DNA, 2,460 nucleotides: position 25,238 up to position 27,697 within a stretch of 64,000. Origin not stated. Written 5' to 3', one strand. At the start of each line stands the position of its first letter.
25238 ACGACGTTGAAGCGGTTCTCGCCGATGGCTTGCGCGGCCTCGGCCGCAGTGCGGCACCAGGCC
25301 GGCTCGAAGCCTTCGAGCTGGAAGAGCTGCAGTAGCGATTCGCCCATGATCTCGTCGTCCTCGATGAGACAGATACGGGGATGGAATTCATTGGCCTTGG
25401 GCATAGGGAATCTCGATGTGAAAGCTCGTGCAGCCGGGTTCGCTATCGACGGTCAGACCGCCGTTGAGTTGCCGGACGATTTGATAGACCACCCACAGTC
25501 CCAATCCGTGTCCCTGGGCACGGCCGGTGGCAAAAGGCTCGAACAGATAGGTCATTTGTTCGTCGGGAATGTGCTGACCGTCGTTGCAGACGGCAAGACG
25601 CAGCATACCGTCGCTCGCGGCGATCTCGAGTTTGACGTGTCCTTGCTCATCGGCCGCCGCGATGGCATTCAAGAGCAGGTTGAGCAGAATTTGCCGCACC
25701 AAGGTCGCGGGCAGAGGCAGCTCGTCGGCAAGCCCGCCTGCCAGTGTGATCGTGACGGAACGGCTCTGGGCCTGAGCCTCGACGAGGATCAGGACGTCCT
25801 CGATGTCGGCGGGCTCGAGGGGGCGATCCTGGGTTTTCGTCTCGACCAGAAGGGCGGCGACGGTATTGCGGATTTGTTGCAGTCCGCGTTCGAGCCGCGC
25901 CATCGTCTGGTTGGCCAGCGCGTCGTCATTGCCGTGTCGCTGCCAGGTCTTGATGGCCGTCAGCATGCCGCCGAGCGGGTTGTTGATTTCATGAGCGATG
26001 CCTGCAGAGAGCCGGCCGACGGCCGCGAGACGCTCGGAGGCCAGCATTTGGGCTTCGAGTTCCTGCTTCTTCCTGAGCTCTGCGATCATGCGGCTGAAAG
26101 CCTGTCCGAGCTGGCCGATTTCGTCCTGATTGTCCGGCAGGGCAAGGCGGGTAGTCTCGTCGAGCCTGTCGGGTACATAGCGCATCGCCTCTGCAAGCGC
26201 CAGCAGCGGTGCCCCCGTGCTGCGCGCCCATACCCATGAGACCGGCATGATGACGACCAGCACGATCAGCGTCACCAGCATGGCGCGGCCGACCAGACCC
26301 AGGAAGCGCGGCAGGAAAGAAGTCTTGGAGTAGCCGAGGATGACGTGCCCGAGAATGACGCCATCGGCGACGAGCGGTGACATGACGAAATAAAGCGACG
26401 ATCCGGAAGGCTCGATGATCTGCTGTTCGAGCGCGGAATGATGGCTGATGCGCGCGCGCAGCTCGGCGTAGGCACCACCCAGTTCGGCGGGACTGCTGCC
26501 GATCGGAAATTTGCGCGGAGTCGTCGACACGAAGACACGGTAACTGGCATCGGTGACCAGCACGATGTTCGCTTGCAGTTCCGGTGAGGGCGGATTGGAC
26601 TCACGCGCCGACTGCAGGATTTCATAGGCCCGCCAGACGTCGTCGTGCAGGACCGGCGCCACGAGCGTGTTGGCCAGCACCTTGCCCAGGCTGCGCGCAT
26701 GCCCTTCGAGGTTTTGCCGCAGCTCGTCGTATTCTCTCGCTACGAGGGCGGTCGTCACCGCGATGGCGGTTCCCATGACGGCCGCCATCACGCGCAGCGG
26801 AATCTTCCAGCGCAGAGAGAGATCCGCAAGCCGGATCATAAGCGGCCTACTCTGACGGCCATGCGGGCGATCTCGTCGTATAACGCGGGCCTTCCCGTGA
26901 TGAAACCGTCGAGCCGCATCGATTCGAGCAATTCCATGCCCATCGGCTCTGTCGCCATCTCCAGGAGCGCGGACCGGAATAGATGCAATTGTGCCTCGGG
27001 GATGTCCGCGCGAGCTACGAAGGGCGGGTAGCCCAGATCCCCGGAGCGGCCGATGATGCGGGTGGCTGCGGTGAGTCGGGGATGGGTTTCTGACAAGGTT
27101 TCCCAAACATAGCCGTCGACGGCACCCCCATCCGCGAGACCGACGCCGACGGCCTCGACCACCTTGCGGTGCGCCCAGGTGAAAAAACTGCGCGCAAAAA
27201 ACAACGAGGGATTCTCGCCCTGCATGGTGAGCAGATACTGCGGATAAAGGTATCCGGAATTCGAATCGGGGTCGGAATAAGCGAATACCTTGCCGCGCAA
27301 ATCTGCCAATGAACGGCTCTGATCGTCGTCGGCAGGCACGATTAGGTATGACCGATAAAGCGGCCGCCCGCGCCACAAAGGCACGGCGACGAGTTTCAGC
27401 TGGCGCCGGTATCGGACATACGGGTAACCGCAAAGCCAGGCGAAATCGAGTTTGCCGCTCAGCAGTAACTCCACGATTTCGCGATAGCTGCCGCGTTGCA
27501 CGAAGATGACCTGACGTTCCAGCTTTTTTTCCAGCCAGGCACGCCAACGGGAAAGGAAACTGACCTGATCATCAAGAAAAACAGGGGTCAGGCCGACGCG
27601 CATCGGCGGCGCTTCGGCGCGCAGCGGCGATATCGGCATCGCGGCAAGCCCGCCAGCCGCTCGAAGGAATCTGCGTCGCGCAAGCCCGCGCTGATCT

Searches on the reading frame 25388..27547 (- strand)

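Call 85: search_protein_families(library=pfam, proteins=[window:25388-27547:-])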
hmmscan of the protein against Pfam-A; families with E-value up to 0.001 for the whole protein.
window:25388-27547:- (719 aa): 4 families
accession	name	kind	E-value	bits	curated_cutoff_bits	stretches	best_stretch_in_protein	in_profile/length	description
PF02518.31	HATPase_c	-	6.9e-21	75.2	26.4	1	616-716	5-110/111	Histidine kinase-, DNA gyrase B-, and HSP90-like ATPase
PF00512.31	HisKA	-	4.8e-07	30.2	26.9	1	511-568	3-59/66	His Kinase A (phospho-acceptor) domain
PF00672.30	HAMP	-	8.7e-07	29.6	25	1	441-492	3-52/53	HAMP domain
PF14501.12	HATPase_c_5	-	0.00014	22.1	22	1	619-714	8-102/102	GHKL domain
